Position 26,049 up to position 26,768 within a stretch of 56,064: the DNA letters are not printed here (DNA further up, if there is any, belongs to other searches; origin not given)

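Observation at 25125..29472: Accessory island of low-complexity, membrane and Cys-rich proteins under a sigma-region-4 regulator, resembling spore-surface components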

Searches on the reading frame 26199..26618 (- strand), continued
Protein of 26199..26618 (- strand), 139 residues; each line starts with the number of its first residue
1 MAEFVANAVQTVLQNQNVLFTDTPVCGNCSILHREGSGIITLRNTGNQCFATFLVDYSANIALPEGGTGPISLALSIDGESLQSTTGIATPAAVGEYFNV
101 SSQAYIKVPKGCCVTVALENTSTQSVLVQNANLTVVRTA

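Call 27: find_encoding_contigs(protein=P0048, flank=10000, max_places=4)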
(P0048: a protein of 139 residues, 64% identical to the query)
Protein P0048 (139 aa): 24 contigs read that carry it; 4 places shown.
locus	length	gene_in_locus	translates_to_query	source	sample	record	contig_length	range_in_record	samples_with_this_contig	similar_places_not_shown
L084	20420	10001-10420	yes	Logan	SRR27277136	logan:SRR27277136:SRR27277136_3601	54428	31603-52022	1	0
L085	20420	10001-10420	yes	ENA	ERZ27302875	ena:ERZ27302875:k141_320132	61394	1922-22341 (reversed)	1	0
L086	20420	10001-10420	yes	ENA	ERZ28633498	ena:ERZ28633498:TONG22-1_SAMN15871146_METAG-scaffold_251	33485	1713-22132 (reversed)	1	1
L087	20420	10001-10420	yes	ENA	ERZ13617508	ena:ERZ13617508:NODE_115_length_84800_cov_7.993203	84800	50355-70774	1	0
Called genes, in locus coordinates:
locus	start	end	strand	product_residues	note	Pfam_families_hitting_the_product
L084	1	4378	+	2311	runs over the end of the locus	PF13306:LRR_5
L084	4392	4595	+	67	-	-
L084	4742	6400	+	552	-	-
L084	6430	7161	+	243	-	-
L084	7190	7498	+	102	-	-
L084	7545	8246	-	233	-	-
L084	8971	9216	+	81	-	-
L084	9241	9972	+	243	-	-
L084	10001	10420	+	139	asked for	-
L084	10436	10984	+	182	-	-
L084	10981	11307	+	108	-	-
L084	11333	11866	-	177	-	-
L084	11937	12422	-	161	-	PF02075:RuvC, PF07066:DUF3882 (weak)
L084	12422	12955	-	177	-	PF00692:dUTPase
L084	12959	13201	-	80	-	-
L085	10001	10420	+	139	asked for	-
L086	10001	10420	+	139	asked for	-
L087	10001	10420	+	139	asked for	-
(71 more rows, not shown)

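Call 31: fold_search(model_id=the predicted structure, library=viral)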
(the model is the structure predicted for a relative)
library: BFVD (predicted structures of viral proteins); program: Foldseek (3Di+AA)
matches with E <= 10: 1928; with E <= 0.001: 407
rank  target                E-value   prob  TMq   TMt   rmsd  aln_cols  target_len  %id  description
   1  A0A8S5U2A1            1.3e-11  1.00  0.83  0.85   2.7       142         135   31  Uncharacterized protein [Siphoviridae sp. ctqzz19]
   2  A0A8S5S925            1.7e-09  1.00  0.83  0.82   2.2       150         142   26  BclA protein [Phage sp. ctGns7]
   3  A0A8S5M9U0            2.4e-09  1.00  0.80  0.80   2.4       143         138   20  Uncharacterized protein [Siphoviridae sp. ctv4j104]
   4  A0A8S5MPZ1            6.6e-08  1.00  0.77  0.82   2.8       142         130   18  Uncharacterized protein [Podoviridae sp. ctoqT5]
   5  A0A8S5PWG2            8.2e-08  1.00  0.81  0.82   2.1       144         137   19  Uncharacterized protein [Myoviridae sp. ctWiL39]
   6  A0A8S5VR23            1.6e-07  1.00  0.77  0.80   2.8       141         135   21  (no name in the UniProt tables at hand)
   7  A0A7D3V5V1            1.8e-07  1.00  0.66  0.26   3.8       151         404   17  Collagen-like protein with C1q domain [Fadolivirus FV1/VV64]
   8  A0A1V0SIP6            3.0e-07  1.00  0.64  0.23   4.0       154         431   22  Collagen triple helix repeat motif-containing protein [Klosneuvirus KNV1]
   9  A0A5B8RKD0            3.5e-07  1.00  0.70  0.35   4.2       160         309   16  Uncharacterized protein [Iridovirus Liz-CrIV]
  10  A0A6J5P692            5.1e-07  1.00  0.64  0.47   4.4       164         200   12  Collagen triple helix repeat [uncultured Caudovirales phage]
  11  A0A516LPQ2            5.6e-07  1.00  0.62  0.15   4.1       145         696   15  (no name in the UniProt tables at hand)
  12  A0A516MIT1            6.6e-07  1.00  0.64  0.27   4.4       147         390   15  (no name in the UniProt tables at hand)
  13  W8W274                7.4e-07  1.00  0.70  0.40   4.1       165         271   14  Uncharacterized protein [Invertebrate iridescent virus 30]
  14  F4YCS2                9.6e-07  1.00  0.64  0.47   4.7       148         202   11  (no name in the UniProt tables at hand)
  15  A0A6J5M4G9            1.1e-06  1.00  0.64  0.19   4.5       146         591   16  Pectate lyase superfamily protein [uncultured Caudovirales phage]
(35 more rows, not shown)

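Call 36: find_encoding_contigs(protein=P0064, flank=10000, max_places=3)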
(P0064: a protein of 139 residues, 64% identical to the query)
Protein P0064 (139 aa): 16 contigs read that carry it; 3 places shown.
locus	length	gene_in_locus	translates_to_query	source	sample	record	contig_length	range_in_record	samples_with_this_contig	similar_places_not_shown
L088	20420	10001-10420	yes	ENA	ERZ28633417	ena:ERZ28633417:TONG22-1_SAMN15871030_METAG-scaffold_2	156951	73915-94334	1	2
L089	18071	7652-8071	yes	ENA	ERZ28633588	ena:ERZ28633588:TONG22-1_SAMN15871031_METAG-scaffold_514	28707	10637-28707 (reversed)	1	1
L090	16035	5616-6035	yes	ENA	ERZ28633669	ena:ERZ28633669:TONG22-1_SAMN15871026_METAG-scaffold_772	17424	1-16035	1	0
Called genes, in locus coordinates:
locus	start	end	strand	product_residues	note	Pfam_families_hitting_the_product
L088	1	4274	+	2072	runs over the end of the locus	PF13306:LRR_5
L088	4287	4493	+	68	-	-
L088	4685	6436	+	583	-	-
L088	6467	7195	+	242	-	-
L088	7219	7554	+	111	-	-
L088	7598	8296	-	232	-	-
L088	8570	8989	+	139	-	-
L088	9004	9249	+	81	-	-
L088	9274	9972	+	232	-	-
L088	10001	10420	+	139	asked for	-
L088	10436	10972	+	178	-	-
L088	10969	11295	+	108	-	-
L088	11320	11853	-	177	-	-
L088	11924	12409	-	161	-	PF02075:RuvC, PF07066:DUF3882 (weak)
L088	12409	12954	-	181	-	PF00692:dUTPase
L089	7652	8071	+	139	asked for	-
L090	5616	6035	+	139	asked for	-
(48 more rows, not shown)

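Call 37: find_encoding_contigs(protein=P0044, flank=10000, max_places=2)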
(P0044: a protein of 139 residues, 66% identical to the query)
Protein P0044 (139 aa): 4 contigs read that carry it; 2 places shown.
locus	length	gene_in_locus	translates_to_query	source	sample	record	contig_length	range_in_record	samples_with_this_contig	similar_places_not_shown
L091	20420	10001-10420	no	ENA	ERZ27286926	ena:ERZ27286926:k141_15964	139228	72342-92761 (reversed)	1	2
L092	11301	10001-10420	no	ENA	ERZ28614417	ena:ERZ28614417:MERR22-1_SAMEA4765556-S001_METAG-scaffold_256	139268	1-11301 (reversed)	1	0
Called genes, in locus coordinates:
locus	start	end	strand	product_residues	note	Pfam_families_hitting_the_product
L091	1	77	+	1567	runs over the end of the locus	-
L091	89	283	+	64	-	-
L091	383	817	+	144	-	-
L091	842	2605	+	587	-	-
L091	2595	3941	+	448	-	-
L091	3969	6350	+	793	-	-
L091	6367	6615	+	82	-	-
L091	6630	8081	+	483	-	-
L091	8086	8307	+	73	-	-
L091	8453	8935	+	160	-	-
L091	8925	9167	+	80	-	-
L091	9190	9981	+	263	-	-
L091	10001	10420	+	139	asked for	-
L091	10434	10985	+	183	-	-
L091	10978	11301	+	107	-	-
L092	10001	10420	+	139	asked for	-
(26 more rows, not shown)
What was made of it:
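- At the end of the late arm of 140-157 kb phages (calls 27, 36, 37).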

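Call 43: search_solved_structures(query=A1, max_evalue=10)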
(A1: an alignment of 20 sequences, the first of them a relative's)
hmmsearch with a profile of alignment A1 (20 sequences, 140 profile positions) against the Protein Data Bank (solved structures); distinct sequences matched with E-value up to 10: 3.
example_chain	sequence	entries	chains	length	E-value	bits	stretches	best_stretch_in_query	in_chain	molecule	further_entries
1t3v_A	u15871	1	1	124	0.3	14.2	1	4-72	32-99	conserved hypothetical protein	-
5e3e_B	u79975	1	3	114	0.32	14.1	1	65-138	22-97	Large exoprotein involved in heme utilization or adhesion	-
1o13_A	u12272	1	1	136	0.36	13.9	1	4-72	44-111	probable NifB protein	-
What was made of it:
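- On ExsFA/BxpB: No sequence similarity (call 43).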

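Call 46: search_protein_families(library=pfam, alignment_id=A3, max_evalue=0.00001)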
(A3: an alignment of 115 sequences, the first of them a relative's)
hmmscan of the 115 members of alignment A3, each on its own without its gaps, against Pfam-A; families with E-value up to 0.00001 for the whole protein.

A. member 1, L001:5708-6436:+ (242 aa): 3 families
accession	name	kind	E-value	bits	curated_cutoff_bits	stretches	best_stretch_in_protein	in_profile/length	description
PF01832.25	Glucosaminidase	-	2.8e-20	73.7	30.2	1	17-157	2-122/123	Mannosyl-glycoprotein endo-beta-N-acetylglucosaminidase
PF01471.23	PG_binding_1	-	1.4e-17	64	23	1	184-239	1-57/57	Putative peptidoglycan binding domain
PF09374.15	PG_binding_3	-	5.4e-08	33.4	24.6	0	186-217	1-32/76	Predicted Peptidoglycan domain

B. families by the number of members that match (of 115 scanned): 44 families (the first 25 are shown)
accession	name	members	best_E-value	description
PF06152.16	Phage_min_cap2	5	8.1e-91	Phage minor capsid protein 2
PF01520.23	Amidase_3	4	4e-35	N-acetylmuramoyl-L-alanine amidase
PF01510.30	Amidase_2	4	1.4e-22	N-acetylmuramoyl-L-alanine amidase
PF01471.23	PG_binding_1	3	1e-22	Putative peptidoglycan binding domain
PF19789.6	DUF6273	3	2.8e-11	Domain of unknown function (DUF6273)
PF00589.27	Phage_integrase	2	3.5e-35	Phage integrase family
PF01183.26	Glyco_hydro_25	2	8.2e-35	Glycosyl hydrolases family 25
PF05105.17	Phage_holin_4_1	2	6.5e-33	Bacteriophage holin family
PF13581.12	HATPase_c_2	2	4.8e-22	Histidine kinase-like ATPase domain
PF02518.31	HATPase_c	2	4.1e-14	Histidine kinase-, DNA gyrase B-, and HSP90-like ATPase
PF05257.22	CHAP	2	8.4e-10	CHAP domain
PF09374.15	PG_binding_3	2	3.5e-09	Predicted Peptidoglycan domain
PF13306.12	LRR_5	1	3.4e-57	BspA type Leucine rich repeat region (6 copies)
PF00884.28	Sulfatase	1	9e-43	Sulfatase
PF00239.26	Resolvase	1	2.4e-38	Resolvase, N terminal domain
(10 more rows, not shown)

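Call 48: search_protein_families(library=pfam, alignment_id=A4, max_evalue=0.00001)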
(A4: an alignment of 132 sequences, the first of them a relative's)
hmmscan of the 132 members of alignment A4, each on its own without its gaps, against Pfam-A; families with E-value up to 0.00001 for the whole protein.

A. member 1, L001:12628-13347:+ (239 aa): 2 families
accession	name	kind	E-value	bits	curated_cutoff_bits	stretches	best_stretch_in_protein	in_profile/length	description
PF03374.19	ANT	-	1.8e-39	134.8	25.3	1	128-235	4-106/108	Phage antirepressor protein KilAC domain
PF08346.17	AntA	-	2.4e-27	95.8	27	1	14-79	1-68/68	AntA/AntB antirepressor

B. families by the number of members that match (of 132 scanned): 96 families (the first 25 are shown)
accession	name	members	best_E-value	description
PF00589.27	Phage_integrase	11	1.1e-37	Phage integrase family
PF00692.24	dUTPase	4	1.7e-28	dUTPase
PF04055.27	Radical_SAM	4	6.7e-18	Radical SAM superfamily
PF06810.17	Phage_scaffold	4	2.7e-17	Phage capsid assembly scaffolding protein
PF01381.28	HTH_3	4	8.5e-09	Helix-turn-helix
PF13353.11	Fer4_12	3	1.5e-40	4Fe-4S single cluster domain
PF01257.25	2Fe-2S_thioredx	2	3.4e-51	Thioredoxin-like [2Fe-2S] ferredoxin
PF00072.30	Response_reg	2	8.5e-29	Response regulator receiver domain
PF13662.12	Toprim_4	2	7.9e-26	Toprim domain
PF01751.28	Toprim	2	4.2e-12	Toprim domain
PF13443.12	HTH_26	2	1.3e-09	Cro/C1-type HTH DNA-binding domain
PF14659.12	Phage_int_SAM_3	2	2e-09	Phage integrase, N-terminal SAM-like domain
PF13597.11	NRDD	1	1.3e-77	Anaerobic ribonucleoside-triphosphate reductase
PF00266.25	Aminotran_5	1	1.3e-70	Aminotransferase class-V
PF22848.2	ASD1_dom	1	7.4e-64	Alpha-L-arabinofuranosidase 1 domain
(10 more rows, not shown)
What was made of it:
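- Next to integrase, with 11 integrases downstream (call 48) and about 16 lysin domains upstream (call 46).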

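Call 50: search_protein_families(library=phrogs, proteins=[L014:971-2602:+, L014:2599-2916:+, L014:2917-4329:+, L014:4333-5571:+, L014:5674-6225:+, L014:9145-9900:+, L014:9960-10880:+, L014:11039-11542:+, L014:11565-12023:+, L014:12025-12531:+], max_evalue=0.001)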
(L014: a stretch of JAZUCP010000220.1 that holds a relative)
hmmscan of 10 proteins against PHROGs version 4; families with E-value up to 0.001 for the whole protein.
L014:971-2602:+ (543 aa): 9 families
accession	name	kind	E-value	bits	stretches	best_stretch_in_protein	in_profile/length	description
phrog_3717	-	head and packaging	2.2e-56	192.3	1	139-402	5-267/277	terminase large subunit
phrog_2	-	head and packaging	6.4e-55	188.2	1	52-539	221-596/807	terminase large subunit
phrog_5653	-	head and packaging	5.7e-35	121.8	1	363-540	6-185/199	terminase large subunit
phrog_6672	-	head and packaging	4.5e-28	98.6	1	410-541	3-135/145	terminase large subunit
phrog_18557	-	head and packaging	3.5e-23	82.5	1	465-541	2-79/88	terminase large subunit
phrog_8711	-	head and packaging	1.1e-17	64.9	1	140-218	8-86/89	terminase large subunit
phrog_51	-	head and packaging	4.4e-17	63.7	1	1-122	87-221/261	terminase small subunit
phrog_17390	-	unknown function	1.1e-08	35.8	1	1-72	1-65/69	-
phrog_979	-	head and packaging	1.9e-05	24.5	1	69-277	82-281/642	terminase large subunit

L014:2599-2916:+ (105 aa): 1 family
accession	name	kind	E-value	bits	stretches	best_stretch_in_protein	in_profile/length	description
phrog_1233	-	unknown function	4.7e-16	59.8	1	1-101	9-107/306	-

L014:2917-4329:+ (470 aa): 1 family
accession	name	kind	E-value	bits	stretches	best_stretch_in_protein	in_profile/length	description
phrog_533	-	head and packaging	2.1e-91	307.9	1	9-460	9-478/495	portal protein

L014:4333-5571:+ (412 aa): 1 family
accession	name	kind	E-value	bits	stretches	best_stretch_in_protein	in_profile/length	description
phrog_581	-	head and packaging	3.7e-78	264.9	1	1-405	19-399/564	minor head protein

L014:5674-6225:+ (183 aa): 0 families

L014:9145-9900:+ (251 aa): 1 family
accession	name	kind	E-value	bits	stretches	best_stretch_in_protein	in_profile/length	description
phrog_194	-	head and packaging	1.6e-20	75.1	1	39-226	18-198/335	head scaffolding protein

L014:9960-10880:+ (306 aa): 1 family
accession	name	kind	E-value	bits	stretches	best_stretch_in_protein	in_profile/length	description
phrog_544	-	head and packaging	4.9e-45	155.1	1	8-298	6-274/282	major head protein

L014:11039-11542:+ (167 aa): 1 family
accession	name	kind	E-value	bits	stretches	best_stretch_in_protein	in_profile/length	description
phrog_541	-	connector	4.6e-17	63.2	1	1-124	1-101/129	head-tail adaptor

L014:11565-12023:+ (152 aa): 1 family
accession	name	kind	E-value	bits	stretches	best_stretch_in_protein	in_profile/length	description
phrog_3366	-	unknown function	4.9e-30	105.6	1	1-151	2-136/137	-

L014:12025-12531:+ (168 aa): 1 family
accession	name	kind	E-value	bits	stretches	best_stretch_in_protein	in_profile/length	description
phrog_556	-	head and packaging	6.3e-17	63.2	1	30-167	59-162/295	minor head protein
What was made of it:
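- In L014 it lies between the MuF-type head protein and the scaffold (call 50).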

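Call 57: search_protein_families(library=pfam, proteins=[L014:5568-5945:+, L025:2329-2712:+, L001:7074-7451:+, L014:6140-6340:+, L014:6877-7107:+, L014:8436-8999:+, L014:6420-6884:+, L003:8435-8875:+, L014:2599-2916:+], max_evalue=0.1)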
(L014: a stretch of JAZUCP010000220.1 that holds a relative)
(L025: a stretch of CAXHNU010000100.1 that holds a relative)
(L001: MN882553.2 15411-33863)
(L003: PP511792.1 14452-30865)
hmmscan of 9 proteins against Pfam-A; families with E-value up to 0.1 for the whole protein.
L014:5568-5945:+ (125 aa): 0 families

L025:2329-2712:+ (127 aa): 0 families

L001:7074-7451:+ (125 aa): 0 families

L014:6140-6340:+ (66 aa): 1 family
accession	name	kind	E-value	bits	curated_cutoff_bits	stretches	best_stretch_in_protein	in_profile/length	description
PF05043.19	Mga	-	0.07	14.2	21.1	1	7-62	6-58/87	Mga helix-turn-helix domain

L014:6877-7107:+ (76 aa): 0 families

L014:8436-8999:+ (187 aa): 0 families

L014:6420-6884:+ (154 aa): 0 families

L003:8435-8875:+ (146 aa): 1 family
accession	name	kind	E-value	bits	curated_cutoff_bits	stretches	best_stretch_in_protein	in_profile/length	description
PF20531.3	DUF6746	-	0.07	13.5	27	0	15-43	49-77/124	Family of unknown function (DUF6746)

L014:2599-2916:+ (105 aa): 1 family
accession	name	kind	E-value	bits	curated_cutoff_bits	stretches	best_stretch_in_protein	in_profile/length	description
PF14247.12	DUF4344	-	0.012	15.8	29.6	1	55-96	91-133/220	Putative metallopeptidase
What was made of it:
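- On Zincin metallopeptidase: DUF4344 E = 0.012 for the L014 homologue (call 57).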

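Call 58: search_protein_families(library=padloc, proteins=[window:26199-26618:-], max_evalue=0.1)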
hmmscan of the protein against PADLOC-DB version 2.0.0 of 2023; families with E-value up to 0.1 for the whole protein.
window:26199-26618:- (139 aa): 0 families
